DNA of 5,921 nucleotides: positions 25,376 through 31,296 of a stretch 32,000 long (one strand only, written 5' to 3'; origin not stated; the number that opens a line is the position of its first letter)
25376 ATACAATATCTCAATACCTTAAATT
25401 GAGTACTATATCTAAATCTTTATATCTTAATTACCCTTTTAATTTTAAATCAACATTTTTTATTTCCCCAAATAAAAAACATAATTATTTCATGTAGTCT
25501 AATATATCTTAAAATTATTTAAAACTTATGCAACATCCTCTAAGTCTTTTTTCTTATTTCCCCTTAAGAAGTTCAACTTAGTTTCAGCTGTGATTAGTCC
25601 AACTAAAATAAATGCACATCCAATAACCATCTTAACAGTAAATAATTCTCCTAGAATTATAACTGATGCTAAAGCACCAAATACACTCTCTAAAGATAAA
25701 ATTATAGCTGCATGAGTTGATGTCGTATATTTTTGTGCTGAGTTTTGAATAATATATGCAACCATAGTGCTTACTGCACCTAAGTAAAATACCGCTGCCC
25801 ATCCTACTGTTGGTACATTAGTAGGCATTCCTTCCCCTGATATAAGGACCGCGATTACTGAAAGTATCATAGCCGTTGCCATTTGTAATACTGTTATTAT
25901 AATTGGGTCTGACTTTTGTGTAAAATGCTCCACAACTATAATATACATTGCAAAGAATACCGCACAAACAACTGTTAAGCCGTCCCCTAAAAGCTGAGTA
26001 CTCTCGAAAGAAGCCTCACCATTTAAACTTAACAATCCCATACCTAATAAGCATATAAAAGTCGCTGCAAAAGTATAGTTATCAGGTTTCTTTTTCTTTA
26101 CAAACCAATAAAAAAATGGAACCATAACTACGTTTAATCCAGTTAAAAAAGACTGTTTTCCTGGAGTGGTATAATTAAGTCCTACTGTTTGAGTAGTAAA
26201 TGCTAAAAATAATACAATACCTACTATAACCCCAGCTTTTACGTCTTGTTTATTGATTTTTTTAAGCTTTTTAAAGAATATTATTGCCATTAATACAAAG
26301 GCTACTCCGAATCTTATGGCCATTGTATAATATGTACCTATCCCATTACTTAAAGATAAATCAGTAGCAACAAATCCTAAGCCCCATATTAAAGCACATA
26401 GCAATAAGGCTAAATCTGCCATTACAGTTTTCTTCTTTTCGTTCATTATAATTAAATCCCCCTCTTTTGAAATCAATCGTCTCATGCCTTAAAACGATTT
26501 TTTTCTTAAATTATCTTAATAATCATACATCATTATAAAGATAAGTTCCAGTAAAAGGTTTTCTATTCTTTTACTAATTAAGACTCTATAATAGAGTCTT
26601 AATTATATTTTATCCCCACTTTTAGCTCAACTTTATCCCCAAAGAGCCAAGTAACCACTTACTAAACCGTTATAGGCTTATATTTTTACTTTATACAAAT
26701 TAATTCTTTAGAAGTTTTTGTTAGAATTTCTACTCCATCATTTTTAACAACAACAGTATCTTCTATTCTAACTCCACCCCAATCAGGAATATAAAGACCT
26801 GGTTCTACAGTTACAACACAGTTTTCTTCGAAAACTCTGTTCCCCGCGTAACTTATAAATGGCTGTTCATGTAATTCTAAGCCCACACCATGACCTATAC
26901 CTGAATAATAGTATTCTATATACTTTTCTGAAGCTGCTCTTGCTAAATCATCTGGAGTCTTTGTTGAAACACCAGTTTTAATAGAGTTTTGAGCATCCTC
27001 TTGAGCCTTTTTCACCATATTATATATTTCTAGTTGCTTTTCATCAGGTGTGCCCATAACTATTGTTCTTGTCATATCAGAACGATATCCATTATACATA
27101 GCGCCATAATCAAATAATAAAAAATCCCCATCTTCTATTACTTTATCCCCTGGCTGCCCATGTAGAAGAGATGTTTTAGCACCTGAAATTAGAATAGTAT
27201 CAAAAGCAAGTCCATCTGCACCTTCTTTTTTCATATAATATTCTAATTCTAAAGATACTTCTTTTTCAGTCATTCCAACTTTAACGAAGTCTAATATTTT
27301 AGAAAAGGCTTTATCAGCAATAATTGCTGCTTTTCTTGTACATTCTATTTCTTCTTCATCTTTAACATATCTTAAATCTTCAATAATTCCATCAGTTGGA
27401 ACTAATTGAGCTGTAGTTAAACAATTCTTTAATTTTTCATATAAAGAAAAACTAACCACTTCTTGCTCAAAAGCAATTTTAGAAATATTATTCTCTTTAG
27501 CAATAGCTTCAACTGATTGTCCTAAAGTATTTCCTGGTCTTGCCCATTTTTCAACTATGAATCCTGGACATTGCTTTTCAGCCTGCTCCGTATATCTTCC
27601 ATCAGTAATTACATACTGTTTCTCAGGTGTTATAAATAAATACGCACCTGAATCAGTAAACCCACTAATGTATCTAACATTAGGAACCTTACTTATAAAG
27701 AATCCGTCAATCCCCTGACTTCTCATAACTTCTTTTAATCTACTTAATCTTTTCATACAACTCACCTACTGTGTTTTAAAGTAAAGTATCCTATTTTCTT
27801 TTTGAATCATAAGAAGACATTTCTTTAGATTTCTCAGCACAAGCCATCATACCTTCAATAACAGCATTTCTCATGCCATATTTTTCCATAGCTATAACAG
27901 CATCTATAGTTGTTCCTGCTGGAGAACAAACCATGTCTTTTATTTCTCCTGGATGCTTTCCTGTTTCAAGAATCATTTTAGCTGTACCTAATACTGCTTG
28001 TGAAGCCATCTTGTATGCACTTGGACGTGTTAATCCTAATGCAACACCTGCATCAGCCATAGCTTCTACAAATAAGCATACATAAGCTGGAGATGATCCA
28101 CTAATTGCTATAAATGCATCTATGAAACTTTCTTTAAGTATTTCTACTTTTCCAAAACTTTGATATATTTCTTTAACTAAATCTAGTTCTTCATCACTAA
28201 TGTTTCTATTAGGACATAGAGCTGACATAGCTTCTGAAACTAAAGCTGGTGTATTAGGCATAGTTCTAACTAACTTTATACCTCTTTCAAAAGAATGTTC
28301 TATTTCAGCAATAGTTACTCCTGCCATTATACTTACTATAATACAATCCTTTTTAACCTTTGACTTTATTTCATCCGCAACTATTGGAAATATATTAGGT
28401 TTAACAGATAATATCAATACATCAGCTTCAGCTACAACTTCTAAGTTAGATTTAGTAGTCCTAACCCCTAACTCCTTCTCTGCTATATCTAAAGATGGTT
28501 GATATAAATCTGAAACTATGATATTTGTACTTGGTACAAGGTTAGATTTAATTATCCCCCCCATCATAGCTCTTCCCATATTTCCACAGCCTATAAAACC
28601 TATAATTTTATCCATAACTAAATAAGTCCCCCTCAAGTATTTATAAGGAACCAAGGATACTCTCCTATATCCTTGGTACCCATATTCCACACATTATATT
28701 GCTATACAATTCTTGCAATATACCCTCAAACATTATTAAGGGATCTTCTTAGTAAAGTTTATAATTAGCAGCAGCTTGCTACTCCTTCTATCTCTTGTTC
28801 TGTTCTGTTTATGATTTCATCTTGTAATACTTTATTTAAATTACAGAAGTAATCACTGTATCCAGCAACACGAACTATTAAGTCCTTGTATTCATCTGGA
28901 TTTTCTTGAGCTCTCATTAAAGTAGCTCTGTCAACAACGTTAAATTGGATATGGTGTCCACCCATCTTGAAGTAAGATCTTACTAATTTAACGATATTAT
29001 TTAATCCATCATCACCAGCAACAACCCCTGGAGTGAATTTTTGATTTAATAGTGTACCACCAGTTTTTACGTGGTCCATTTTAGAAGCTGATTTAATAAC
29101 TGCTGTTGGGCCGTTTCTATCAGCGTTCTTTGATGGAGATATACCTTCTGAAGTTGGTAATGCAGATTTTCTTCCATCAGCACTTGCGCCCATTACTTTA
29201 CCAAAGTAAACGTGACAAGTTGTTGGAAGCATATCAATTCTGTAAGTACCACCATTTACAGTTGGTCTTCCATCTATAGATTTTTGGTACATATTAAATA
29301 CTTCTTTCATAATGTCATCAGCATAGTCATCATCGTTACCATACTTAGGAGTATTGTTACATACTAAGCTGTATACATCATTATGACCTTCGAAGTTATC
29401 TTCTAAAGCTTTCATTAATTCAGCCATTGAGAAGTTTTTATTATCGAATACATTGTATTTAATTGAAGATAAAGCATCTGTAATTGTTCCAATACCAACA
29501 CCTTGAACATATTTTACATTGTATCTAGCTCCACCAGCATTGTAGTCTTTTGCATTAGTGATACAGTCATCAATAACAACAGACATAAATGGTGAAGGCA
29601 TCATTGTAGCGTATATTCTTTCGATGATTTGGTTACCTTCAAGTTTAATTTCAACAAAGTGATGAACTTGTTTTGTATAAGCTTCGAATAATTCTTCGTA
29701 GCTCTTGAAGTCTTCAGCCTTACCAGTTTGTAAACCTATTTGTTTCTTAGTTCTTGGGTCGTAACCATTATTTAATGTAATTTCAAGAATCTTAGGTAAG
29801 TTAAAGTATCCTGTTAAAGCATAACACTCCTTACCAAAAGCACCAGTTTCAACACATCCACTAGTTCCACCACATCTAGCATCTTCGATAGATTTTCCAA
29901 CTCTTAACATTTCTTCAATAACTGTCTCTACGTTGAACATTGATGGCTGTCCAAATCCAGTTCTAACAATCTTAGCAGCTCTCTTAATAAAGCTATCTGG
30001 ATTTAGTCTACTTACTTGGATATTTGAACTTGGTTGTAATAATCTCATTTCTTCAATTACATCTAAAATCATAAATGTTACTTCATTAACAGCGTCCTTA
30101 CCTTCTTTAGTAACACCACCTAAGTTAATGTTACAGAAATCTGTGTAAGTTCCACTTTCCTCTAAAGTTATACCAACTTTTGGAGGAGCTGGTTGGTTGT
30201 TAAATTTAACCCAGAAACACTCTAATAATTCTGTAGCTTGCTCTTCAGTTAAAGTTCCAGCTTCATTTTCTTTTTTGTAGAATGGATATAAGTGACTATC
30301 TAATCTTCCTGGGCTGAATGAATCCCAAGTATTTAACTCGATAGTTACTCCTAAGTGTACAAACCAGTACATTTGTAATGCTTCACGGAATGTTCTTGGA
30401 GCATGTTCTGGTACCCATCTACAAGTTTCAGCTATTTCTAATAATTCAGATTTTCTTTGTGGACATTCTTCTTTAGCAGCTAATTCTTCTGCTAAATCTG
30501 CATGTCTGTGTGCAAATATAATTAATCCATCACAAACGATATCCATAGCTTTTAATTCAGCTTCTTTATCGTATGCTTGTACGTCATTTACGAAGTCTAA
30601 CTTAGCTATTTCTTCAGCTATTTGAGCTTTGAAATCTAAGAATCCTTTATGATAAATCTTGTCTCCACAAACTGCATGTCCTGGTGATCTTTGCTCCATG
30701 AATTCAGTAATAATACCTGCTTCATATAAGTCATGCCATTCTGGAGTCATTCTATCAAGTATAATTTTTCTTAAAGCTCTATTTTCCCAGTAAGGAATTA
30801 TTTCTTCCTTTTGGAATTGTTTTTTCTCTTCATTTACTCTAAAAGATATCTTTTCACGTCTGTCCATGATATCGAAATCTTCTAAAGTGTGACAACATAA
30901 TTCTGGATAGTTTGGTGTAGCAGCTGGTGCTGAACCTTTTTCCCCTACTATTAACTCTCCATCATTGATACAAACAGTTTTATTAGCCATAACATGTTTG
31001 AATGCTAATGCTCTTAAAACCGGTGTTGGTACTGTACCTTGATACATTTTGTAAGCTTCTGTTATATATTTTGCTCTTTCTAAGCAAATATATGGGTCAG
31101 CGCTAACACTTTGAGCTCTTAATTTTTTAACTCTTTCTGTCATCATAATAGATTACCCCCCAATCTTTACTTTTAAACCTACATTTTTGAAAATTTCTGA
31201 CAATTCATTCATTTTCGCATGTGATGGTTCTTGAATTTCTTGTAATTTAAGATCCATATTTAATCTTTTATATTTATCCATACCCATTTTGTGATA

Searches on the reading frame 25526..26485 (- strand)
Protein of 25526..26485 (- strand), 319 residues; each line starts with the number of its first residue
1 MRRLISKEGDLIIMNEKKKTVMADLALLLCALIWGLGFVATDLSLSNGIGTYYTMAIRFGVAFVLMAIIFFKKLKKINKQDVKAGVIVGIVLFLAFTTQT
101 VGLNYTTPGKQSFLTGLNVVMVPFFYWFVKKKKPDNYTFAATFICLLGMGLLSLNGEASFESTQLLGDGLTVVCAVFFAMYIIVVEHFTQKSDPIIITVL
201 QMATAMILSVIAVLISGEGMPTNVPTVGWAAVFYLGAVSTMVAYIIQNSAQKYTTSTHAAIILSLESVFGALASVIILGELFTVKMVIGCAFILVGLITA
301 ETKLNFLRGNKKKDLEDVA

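Call 45: search_protein_families(library=pfam, proteins=[window:25526-26485:-], max_evalue=0.00001)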
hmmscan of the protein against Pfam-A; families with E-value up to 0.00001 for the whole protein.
window:25526-26485:- (319 aa): 1 family
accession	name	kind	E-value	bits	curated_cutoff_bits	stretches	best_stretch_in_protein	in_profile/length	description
PF00892.27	EamA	-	1.6e-38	132.5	28.2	2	166-298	2-131/135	EamA-like transporter family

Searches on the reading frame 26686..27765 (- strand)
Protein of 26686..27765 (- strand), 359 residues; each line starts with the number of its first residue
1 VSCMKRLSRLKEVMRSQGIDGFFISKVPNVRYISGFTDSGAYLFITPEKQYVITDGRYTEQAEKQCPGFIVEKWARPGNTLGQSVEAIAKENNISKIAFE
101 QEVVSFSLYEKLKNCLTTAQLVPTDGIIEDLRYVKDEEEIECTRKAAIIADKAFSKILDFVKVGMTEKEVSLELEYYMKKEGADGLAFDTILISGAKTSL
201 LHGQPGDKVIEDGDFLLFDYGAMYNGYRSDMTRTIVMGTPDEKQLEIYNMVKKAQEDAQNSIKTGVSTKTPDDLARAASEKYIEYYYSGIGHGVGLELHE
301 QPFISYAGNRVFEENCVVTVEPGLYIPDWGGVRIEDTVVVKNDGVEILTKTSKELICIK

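Call 45: search_protein_families(library=pfam, proteins=[window:26686-27765:-], max_evalue=0.00001)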
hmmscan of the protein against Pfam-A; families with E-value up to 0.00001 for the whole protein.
window:26686-27765:- (359 aa): 2 families
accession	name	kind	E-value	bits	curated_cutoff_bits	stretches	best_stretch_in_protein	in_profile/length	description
PF00557.29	Peptidase_M24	-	1.2e-66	224.9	23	1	141-341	1-207/208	Metallopeptidase family M24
PF01321.24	Creatinase_N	-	1.6e-28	100.3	22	1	6-134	1-128/128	Creatinase/Prolidase N-terminal domain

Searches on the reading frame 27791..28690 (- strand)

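Call 45: search_protein_families(library=pfam, proteins=[window:27791-28690:-], max_evalue=0.00001)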
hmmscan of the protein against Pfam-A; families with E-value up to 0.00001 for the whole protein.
window:27791-28690:- (299 aa): 2 families
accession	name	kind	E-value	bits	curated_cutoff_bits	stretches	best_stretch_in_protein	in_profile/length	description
PF14748.11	P5CR_dimer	-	4.1e-39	133.5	25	1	187-291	1-105/105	Pyrroline-5-carboxylate reductase dimerisation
PF03807.23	F420_oxidored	-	9.6e-18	65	21.6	1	30-124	2-94/94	NADP oxidoreductase coenzyme F420-dependent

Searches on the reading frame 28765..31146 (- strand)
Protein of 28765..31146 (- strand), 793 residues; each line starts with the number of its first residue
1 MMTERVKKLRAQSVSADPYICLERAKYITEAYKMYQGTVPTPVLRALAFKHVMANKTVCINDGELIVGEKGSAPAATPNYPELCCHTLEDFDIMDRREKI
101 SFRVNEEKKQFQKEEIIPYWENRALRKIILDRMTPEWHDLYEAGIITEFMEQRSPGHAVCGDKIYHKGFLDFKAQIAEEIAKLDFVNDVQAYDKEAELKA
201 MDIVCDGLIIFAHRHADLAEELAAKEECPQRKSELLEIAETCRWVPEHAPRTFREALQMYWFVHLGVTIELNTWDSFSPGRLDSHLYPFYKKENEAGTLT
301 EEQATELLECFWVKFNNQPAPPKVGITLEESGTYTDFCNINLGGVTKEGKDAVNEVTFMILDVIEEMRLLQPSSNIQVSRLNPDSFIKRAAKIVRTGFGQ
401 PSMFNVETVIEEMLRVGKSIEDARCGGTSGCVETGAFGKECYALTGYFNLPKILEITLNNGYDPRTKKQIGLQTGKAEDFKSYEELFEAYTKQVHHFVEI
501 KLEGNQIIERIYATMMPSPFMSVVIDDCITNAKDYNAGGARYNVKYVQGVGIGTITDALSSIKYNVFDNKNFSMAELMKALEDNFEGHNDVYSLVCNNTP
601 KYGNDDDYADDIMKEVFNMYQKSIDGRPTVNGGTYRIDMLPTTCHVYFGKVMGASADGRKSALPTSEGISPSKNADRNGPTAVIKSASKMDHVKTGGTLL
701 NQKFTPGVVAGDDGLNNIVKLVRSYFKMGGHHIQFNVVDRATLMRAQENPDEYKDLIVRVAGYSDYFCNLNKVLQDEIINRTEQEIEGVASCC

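Call 45: search_protein_families(library=pfam, proteins=[window:28765-31146:-], max_evalue=0.00001)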
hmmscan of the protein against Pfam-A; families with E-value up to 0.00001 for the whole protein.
window:28765-31146:- (793 aa): 2 families
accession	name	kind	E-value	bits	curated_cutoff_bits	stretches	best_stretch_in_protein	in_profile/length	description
PF02901.20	PFL-like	-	5e-236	785.8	24.3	1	2-649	1-647/647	Pyruvate formate lyase-like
PF01228.26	Gly_radical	-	1.4e-37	128.9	22.2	1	666-768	2-106/106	Glycine radical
